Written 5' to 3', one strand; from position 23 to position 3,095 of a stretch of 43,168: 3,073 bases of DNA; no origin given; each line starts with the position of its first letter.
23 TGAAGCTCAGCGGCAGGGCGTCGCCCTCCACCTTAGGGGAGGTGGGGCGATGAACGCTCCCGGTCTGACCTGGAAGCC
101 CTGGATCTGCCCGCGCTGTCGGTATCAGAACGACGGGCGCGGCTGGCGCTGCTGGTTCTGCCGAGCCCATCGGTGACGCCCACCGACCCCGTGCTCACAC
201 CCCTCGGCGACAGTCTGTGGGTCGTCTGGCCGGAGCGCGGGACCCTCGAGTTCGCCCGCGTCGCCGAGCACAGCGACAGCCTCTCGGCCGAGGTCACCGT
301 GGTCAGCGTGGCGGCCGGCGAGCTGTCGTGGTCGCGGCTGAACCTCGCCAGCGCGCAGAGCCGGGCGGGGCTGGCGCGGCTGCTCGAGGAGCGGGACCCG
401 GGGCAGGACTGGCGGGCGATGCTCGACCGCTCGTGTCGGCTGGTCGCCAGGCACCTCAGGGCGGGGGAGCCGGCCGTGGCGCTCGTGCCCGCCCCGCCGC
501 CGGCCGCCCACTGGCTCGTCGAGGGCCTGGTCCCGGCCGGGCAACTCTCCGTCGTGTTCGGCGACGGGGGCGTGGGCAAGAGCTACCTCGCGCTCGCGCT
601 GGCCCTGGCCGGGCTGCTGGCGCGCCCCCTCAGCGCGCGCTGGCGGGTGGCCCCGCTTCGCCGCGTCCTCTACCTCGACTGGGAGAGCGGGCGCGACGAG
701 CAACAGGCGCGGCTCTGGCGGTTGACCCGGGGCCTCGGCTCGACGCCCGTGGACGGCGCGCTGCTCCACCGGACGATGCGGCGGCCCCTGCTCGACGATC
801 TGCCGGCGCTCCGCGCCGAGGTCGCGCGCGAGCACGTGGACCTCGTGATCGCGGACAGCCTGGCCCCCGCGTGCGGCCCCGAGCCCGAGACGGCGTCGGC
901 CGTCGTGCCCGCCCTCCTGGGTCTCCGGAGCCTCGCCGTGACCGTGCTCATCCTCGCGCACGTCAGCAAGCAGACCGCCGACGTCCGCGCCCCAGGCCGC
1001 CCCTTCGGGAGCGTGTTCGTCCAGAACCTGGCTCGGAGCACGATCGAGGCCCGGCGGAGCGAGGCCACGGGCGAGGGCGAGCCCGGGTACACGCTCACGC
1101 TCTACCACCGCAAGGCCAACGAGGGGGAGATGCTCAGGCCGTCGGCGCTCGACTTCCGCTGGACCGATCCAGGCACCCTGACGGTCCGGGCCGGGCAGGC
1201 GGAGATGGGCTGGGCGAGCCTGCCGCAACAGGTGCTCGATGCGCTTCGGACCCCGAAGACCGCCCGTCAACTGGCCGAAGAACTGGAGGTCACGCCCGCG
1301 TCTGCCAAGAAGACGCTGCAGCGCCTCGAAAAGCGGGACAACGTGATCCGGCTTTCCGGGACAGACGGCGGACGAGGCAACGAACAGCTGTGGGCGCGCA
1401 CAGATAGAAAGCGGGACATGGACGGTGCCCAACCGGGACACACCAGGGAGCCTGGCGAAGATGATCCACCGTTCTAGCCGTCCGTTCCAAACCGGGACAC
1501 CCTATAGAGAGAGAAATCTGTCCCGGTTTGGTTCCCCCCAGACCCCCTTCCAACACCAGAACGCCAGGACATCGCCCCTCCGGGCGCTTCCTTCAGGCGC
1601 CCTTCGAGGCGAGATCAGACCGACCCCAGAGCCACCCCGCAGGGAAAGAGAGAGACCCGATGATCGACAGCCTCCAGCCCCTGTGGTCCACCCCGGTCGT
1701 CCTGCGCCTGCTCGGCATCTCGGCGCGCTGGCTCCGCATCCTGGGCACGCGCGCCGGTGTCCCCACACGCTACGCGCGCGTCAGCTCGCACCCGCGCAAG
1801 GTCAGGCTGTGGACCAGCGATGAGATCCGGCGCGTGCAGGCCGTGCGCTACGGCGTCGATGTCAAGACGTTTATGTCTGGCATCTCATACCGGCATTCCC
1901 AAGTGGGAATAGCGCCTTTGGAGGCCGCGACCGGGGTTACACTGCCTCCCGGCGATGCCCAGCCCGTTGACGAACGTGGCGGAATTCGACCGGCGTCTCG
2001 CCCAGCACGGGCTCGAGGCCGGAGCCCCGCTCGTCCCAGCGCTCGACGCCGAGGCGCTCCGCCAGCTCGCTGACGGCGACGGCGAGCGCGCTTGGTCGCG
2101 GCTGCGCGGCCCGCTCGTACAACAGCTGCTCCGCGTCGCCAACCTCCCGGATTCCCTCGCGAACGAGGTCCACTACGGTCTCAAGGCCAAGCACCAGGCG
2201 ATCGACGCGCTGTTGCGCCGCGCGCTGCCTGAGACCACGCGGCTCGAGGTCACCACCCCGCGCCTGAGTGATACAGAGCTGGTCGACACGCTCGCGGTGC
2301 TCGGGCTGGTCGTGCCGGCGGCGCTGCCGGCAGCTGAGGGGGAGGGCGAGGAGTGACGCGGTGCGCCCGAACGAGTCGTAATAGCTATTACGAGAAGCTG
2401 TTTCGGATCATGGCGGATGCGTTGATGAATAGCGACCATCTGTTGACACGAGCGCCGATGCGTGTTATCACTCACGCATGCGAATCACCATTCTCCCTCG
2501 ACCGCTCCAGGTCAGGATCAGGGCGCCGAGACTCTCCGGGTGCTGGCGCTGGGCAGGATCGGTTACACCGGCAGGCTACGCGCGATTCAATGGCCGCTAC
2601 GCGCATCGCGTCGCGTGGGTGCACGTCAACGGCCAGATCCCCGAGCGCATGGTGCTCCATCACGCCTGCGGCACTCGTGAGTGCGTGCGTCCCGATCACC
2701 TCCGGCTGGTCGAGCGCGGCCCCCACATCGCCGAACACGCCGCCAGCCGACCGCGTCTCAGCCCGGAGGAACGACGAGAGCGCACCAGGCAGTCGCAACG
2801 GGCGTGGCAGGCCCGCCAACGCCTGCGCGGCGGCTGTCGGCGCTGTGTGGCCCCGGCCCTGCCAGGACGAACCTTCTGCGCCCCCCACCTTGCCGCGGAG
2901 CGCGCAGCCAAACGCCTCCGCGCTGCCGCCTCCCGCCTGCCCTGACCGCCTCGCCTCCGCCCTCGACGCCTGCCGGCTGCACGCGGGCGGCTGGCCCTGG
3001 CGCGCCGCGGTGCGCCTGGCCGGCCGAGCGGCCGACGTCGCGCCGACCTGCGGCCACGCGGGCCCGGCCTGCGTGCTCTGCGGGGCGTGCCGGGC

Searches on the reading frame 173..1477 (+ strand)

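Call 85: search_protein_families(library=phrogs, proteins=[window:173-1477:+], max_evalue=0.001)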
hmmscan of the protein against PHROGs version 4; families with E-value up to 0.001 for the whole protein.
window:173-1477:+ (434 aa): 6 families
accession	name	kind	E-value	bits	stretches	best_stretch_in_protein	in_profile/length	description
phrog_906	-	DNA, RNA and nucleotide metabolism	2.1e-13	51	1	110-384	514-790/872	DNA polymerase/primase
phrog_6012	-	DNA, RNA and nucleotide metabolism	1.4e-09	38.7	1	109-293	132-326/447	DNA helicase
phrog_6357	-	unknown function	1.1e-07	32.5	1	113-269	21-169/321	-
phrog_25693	-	unknown function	3.2e-06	27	1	110-267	37-212/405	-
phrog_1284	-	unknown function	3.1e-05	24.5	1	113-268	25-188/306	-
phrog_3123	-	unknown function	0.00016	21.4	0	112-174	330-391/583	-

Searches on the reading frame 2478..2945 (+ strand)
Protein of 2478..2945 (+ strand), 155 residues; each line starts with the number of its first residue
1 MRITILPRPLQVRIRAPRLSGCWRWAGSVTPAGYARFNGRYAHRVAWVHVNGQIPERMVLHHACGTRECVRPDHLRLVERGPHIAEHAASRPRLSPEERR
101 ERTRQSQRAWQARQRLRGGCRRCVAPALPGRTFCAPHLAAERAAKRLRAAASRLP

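Call 5: search_protein_families(library=pfam, proteins=[window:2478-2945:+], max_evalue=1)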
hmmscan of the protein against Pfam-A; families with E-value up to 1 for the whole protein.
window:2478-2945:+ (155 aa): 2 families
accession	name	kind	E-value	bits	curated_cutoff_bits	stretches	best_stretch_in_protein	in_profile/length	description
PF13392.12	HNH_3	-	1.3e-14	54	24.8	1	40-80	1-41/46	HNH endonuclease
PF05551.17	zf-His_Me_endon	-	0.0084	16.8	27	1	57-77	64-84/131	Zinc-binding loop region of homing endonuclease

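Call 6: search_protein_families(library=phrogs, proteins=[window:2478-2945:+], max_evalue=0.1)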
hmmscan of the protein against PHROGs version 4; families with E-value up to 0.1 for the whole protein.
window:2478-2945:+ (155 aa): 11 families
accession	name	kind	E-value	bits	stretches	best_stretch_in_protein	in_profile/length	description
phrog_1872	-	DNA, RNA and nucleotide metabolism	1.2e-22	81.6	1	10-116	24-137/166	endonuclease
phrog_3593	-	DNA, RNA and nucleotide metabolism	1e-20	75.3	1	19-83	68-136/210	HNH endonuclease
phrog_826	-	DNA, RNA and nucleotide metabolism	6.2e-20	72.9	1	19-124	82-195/281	HNH endonuclease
phrog_6254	-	DNA, RNA and nucleotide metabolism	5e-13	50.6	1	20-99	12-98/154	HNH endonuclease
phrog_4842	-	DNA, RNA and nucleotide metabolism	1.6e-12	48.5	1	20-78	75-138/154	HNH endonuclease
phrog_99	-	DNA, RNA and nucleotide metabolism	3.3e-09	37.9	1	26-79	142-197/383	HNH endonuclease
phrog_59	-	DNA, RNA and nucleotide metabolism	7.4e-06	26.6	1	21-79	157-227/423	HNH endonuclease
phrog_1492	-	DNA, RNA and nucleotide metabolism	0.00024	21.4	1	20-77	78-149/414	HNH endonuclease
phrog_10495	-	DNA, RNA and nucleotide metabolism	0.0044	18.2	1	43-79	11-47/63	HNH endonuclease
phrog_15471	-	DNA, RNA and nucleotide metabolism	0.01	16.6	1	37-123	29-111/183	HNH endonuclease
phrog_1891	-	DNA, RNA and nucleotide metabolism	0.016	15.6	1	41-84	166-209/255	HNH endonuclease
